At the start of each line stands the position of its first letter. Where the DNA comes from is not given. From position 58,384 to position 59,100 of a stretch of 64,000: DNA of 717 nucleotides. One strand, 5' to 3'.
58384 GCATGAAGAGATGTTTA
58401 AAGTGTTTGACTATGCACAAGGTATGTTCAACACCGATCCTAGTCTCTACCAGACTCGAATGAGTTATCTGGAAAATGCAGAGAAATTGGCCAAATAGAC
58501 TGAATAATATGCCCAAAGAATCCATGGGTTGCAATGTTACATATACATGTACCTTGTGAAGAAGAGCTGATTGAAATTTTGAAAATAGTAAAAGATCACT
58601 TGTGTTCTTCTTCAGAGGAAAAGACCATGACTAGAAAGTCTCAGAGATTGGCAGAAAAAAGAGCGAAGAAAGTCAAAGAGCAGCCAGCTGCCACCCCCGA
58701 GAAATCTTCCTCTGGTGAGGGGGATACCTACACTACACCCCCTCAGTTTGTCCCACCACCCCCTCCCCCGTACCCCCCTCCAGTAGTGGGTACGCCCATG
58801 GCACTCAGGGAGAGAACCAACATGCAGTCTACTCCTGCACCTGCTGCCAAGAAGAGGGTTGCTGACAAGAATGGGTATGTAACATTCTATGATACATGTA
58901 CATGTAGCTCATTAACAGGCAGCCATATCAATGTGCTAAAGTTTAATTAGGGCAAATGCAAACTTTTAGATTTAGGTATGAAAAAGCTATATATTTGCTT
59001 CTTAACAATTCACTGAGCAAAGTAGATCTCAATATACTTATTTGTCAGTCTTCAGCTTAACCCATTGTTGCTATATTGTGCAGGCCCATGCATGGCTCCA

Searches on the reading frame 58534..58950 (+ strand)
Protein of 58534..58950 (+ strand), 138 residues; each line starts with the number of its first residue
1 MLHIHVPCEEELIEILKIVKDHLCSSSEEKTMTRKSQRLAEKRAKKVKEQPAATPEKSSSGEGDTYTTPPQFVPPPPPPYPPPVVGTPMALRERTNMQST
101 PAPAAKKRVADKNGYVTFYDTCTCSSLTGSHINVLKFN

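Call 27: search_protein_families(library=pfam, proteins=[window:58534-58950:+], max_evalue=0.1)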
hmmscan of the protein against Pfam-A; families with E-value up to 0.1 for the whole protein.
window:58534-58950:+ (138 aa): 1 family
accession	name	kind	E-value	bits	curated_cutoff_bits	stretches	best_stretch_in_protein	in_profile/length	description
PF05308.16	Mito_fiss_reg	-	0.037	14.7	26.3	1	42-97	149-200/244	Mitochondrial fission regulator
